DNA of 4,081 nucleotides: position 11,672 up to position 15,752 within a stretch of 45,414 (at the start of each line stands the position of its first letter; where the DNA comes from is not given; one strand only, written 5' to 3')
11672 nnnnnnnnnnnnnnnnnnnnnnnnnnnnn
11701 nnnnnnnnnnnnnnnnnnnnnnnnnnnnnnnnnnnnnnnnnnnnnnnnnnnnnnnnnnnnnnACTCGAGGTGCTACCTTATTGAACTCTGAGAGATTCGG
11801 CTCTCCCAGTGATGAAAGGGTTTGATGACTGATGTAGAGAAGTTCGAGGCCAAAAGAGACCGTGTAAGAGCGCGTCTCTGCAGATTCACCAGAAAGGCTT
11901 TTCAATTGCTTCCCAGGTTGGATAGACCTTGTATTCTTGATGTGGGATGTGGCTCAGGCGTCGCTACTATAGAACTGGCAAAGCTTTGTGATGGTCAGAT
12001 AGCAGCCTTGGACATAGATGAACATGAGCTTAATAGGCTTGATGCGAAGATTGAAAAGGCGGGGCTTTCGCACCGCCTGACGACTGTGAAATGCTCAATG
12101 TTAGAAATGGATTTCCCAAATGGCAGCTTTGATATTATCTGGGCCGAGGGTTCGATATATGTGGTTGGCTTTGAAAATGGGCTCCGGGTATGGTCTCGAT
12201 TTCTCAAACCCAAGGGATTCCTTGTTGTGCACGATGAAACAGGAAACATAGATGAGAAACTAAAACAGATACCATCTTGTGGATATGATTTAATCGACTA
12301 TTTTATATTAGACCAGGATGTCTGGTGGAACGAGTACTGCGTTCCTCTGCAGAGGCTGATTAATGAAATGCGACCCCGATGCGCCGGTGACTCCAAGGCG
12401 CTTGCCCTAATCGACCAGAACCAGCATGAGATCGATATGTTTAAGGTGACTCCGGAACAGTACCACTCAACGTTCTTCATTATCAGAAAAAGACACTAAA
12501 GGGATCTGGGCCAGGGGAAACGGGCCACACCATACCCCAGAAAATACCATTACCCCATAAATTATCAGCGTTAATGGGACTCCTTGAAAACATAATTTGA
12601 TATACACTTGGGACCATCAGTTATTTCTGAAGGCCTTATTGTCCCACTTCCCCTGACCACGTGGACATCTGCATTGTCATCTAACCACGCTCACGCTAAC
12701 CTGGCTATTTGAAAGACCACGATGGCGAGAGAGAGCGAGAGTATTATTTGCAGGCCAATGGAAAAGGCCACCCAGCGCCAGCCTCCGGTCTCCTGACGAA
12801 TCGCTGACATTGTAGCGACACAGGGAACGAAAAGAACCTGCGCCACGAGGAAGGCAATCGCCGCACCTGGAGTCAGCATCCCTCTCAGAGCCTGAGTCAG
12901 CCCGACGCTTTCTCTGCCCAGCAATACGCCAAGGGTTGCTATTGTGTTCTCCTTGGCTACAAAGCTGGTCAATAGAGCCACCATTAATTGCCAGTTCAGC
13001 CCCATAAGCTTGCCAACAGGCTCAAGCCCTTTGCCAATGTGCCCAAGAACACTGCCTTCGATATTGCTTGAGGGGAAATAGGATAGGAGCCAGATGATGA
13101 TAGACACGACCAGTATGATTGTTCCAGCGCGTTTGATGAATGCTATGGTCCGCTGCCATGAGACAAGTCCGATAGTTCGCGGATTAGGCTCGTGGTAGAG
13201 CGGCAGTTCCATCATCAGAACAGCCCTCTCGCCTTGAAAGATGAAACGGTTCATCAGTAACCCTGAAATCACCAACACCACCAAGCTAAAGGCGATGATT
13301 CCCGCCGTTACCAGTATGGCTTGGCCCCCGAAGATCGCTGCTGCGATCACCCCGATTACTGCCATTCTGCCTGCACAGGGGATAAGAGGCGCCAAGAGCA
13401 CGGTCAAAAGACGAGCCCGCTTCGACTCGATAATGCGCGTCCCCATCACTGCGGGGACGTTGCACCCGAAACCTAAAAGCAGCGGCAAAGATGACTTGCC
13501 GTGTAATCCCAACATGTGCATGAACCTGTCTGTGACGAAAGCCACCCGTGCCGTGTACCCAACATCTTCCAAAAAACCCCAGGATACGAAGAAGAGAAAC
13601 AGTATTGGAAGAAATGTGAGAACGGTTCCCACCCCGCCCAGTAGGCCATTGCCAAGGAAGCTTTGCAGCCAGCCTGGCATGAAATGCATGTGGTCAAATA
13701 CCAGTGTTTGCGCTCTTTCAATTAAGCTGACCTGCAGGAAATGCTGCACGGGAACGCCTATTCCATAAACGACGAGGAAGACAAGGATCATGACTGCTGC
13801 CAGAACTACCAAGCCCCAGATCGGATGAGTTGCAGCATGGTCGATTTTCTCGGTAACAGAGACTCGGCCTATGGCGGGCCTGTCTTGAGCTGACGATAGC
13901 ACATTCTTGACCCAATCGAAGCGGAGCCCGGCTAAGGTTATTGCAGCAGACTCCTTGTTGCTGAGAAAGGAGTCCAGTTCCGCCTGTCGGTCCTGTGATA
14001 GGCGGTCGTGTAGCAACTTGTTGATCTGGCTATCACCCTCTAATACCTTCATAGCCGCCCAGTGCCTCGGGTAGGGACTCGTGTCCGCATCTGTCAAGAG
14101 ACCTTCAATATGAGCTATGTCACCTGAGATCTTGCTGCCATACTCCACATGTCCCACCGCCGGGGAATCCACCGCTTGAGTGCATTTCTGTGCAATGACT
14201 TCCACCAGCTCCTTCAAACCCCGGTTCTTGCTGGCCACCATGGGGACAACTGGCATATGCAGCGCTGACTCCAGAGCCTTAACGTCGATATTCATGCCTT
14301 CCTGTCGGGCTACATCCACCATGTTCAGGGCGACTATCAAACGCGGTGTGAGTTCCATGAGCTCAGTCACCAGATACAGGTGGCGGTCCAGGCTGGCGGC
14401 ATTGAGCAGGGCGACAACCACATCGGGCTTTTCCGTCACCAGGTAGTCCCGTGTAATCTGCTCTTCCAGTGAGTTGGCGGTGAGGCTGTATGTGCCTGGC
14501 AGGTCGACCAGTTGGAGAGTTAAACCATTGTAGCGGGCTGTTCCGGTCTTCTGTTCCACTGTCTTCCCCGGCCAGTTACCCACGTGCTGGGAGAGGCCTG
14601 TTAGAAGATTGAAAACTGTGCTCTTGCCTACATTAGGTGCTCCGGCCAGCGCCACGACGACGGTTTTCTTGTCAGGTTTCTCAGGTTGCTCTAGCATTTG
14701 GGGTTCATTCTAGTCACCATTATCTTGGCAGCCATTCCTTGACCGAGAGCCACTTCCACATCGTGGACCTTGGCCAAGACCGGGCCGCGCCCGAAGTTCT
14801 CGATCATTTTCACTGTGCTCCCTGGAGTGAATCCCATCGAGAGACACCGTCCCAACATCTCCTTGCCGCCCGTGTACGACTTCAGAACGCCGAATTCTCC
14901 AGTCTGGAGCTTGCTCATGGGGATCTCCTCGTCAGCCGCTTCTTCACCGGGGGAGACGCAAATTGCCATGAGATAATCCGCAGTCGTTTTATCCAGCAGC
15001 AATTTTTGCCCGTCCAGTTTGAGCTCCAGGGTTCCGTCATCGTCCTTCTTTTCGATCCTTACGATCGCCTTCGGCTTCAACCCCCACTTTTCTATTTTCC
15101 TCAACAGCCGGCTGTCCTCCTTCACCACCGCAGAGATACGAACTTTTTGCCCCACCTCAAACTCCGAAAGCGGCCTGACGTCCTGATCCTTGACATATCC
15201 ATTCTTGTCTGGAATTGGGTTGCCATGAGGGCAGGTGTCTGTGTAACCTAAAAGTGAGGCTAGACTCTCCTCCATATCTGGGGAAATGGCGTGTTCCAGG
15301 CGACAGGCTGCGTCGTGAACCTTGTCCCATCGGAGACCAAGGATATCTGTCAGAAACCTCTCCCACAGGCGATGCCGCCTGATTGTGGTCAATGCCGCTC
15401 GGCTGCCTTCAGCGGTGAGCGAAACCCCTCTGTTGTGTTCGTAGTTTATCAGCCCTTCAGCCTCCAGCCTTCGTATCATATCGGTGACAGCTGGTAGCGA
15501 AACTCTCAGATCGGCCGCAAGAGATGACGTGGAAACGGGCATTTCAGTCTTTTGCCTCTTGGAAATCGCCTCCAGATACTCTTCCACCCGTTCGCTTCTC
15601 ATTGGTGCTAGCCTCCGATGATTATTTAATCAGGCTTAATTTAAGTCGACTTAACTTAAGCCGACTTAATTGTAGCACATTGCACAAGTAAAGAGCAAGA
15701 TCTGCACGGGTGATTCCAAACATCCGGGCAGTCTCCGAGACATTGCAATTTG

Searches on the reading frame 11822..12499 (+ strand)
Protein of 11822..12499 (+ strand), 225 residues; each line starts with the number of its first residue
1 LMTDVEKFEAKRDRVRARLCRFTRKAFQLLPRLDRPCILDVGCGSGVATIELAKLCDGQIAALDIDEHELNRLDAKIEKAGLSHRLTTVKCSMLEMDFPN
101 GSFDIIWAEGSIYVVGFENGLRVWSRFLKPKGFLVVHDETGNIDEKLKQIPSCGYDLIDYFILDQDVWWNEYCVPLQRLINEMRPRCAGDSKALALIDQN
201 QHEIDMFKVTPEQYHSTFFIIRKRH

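Call 5: search_protein_families(library=pfam, proteins=[window:11822-12499:+])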
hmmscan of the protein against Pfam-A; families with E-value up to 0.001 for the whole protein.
window:11822-12499:+ (225 aa): 13 families
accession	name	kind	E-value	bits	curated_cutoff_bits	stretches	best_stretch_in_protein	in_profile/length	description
PF13649.12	Methyltransf_25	-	7e-17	62.3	27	1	38-132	1-97/97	Methyltransferase domain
PF08241.18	Methyltransf_11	-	9.4e-16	58.7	21.2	1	39-136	1-95/95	Methyltransferase domain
PF13847.12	Methyltransf_31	-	5.1e-13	49.4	27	1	38-142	7-121/145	Methyltransferase domain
PF08242.18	Methyltransf_12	-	5.2e-09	37.2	30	1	39-134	1-98/98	Methyltransferase domain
PF01209.24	Ubie_methyltran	-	1.3e-08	34.9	20.1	1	37-138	50-153/233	ubiE/COQ5 methyltransferase family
PF13489.12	Methyltransf_23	-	3.1e-07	30.7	27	1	15-153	5-135/164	Methyltransferase domain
PF06325.19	PrmA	-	2.6e-06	27.6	22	1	37-108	164-232/296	Ribosomal protein L11 methyltransferase (PrmA)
PF13578.12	Methyltransf_24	-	4.2e-06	28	26.3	1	40-138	2-104/105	Methyltransferase domain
PF00398.26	RrnaAD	-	1.6e-05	24.6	24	1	38-100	34-92/263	Ribosomal RNA adenine dimethylase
PF05175.20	MTS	-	7.7e-05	22.8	23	1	34-106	31-102/170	Methyltransferase small domain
PF02353.26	CMAS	-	0.00016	21.5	27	1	38-146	66-174/273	Mycolic acid cyclopropane synthetase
PF09445.16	Methyltransf_15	-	0.0002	21.4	22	1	37-95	3-60/165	RNA cap guanine-N2 methyltransferase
PF01189.24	Methyltr_RsmB-F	-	0.0004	20.5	27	1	34-88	8-65/199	16S rRNA methyltransferase RsmB/F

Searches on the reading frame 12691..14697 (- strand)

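Call 5: search_protein_families(library=pfam, proteins=[window:12691-14697:-])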
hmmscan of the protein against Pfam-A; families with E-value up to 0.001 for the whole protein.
window:12691-14697:- (668 aa): 6 families
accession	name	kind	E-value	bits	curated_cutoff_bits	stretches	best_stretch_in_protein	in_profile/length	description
PF02421.24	FeoB_N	-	3.6e-60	202.5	27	1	14-167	2-155/156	Ferrous iron transport protein B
PF07670.19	Gate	-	1.5e-32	112.6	29.6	2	359-453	1-102/104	Nucleoside recognition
PF01926.29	MMR_HSR1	-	4.9e-19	68.9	21.9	1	15-124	2-111/113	50S ribosome-binding GTPase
PF07664.17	FeoB_C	-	1.5e-11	44.2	26.6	1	466-516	3-54/54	Ferrous iron transport protein B C terminus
PF17910.6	FeoB_Cyto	-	2.4e-08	34.7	23.4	1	186-268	1-86/90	FeoB cytosolic helical domain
PF09439.16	SRPRB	-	0.00036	20.4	25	1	14-83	5-70/178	Signal recognition particle receptor beta subunit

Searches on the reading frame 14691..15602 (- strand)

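Call 5: search_protein_families(library=pfam, proteins=[window:14691-15602:-])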
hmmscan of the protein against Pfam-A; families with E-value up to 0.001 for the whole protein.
window:14691-15602:- (303 aa): 6 families
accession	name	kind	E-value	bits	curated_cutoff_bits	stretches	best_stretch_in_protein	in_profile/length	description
PF02742.21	Fe_dep_repr_C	-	1e-30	106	27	1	63-132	1-70/70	Iron dependent repressor, metal binding and dimerisation domain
PF04023.20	FeoA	-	7.4e-27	93.7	23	2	228-297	2-73/74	FeoA domain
PF01325.25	Fe_dep_repress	-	1.7e-13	51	26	1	3-60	3-60/60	Iron dependent repressor, N-terminal DNA binding domain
PF01047.28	MarR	-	1.1e-05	25.6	24.6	1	22-56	17-51/59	MarR family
PF00392.27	GntR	-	0.00018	21.5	27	1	13-60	14-62/64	Bacterial regulatory proteins, gntR family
PF13545.12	HTH_Crp_2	-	0.0003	21.1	27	0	4-60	1-59/70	Crp-like helix-turn-helix domain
